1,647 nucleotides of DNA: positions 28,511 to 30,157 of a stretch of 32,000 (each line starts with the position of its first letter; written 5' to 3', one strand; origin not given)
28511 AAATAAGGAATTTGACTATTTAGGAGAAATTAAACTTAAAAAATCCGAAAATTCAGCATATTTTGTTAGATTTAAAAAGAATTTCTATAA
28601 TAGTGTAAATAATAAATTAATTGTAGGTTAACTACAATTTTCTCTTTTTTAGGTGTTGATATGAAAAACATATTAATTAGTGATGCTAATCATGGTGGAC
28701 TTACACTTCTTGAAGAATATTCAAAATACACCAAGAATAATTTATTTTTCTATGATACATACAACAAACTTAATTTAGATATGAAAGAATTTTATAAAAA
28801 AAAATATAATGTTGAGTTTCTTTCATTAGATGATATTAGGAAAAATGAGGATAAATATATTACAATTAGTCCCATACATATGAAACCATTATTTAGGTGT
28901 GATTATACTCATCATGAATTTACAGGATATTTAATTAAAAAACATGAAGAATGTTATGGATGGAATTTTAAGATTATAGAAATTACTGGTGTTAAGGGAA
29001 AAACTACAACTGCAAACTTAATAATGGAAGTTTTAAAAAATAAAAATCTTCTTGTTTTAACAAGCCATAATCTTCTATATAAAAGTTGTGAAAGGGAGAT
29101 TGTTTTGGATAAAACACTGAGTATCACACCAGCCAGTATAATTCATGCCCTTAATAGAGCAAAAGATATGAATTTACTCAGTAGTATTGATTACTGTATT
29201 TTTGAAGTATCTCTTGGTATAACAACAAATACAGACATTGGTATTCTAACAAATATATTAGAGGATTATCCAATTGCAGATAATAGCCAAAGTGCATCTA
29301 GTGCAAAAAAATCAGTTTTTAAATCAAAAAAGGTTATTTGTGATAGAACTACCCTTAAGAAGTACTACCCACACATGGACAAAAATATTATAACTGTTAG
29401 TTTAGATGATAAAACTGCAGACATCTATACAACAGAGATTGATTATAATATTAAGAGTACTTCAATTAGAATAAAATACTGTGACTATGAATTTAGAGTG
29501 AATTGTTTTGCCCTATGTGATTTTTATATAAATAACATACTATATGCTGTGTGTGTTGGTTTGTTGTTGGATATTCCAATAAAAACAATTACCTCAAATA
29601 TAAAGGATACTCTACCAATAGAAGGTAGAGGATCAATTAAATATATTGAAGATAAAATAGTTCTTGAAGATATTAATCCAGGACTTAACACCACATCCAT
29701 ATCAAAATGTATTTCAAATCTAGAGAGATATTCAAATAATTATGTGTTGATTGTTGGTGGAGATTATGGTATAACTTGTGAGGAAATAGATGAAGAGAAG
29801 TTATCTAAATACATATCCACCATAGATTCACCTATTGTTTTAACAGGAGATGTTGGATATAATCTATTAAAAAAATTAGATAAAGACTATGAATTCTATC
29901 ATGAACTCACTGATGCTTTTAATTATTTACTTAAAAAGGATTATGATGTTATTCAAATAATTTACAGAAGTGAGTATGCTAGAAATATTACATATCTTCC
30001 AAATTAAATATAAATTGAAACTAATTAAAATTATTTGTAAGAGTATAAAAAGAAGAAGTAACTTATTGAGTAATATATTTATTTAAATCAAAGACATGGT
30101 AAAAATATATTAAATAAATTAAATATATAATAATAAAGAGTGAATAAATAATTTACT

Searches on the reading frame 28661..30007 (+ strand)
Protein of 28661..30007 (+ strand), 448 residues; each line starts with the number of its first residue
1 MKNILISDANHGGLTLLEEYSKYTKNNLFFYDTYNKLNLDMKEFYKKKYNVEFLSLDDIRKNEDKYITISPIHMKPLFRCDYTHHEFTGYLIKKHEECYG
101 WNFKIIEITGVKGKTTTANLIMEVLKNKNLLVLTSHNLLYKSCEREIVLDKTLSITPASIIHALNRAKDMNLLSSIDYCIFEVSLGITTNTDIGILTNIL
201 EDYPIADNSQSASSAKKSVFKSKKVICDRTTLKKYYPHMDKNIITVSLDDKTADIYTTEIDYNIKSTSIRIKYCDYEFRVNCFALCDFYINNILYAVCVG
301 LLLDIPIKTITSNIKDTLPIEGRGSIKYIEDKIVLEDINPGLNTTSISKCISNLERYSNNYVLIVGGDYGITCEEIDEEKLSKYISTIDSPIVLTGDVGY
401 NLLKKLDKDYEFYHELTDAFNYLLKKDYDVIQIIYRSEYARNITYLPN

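Call 75: find_encoding_contigs(protein=window:28661-30007:+, flank=10000, max_places=1)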
Protein window:28661-30007:+ (448 aa): 6 contigs read that carry it; 1 place shown.
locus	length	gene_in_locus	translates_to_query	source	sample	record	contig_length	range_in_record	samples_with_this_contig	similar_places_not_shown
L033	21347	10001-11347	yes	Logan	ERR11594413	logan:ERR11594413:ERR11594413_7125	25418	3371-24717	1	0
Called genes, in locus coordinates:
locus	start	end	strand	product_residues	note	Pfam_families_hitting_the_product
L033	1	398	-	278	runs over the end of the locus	PF03703:bPH_2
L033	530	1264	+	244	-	PF27030:AbpE_bact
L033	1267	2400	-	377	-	-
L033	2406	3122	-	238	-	PF13353:Fer4_12, PF04055:Radical_SAM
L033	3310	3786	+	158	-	PF25087:GMPPB_C (faint), PF25084:LbH_EIF2B, PF14602:Hexapep_2 (weak), PF00132:Hexapep, PF14602:Hexapep_2 (weak)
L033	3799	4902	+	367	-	PF00155:Aminotran_1_2, PF00266:Aminotran_5, PF01053:Cys_Met_Meta_PP, PF04864:Alliinase_C (faint)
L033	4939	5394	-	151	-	PF01862:PvlArgDC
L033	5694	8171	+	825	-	PF02190:LON_substr_bdg, PF05496:RuvB_N (faint), PF08298:AAA_PrkA (weak), PF00004:AAA, PF07728:AAA_5, PF22667:Lon_lid, PF05362:Lon_C, PF13541:ChlI, +1 more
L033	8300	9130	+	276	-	PF00316:FBPase (weak), PF00459:Inositol_P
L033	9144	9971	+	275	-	PF01513:NAD_kinase, PF20143:NAD_kinase_C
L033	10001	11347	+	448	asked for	PF08245:Mur_ligase_M, PF27274:CfbE_C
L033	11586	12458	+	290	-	PF01379:Porphobil_deam, PF03900:Porphobil_deamC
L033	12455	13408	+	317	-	PF01408:GFO_IDH_MocA, PF02894:GFO_IDH_MocA_C, PF22725:GFO_IDH_MocA_C3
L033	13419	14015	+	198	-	PF14681:UPRTase (faint), PF00156:Pribosyltran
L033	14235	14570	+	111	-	PF01176:eIF-1a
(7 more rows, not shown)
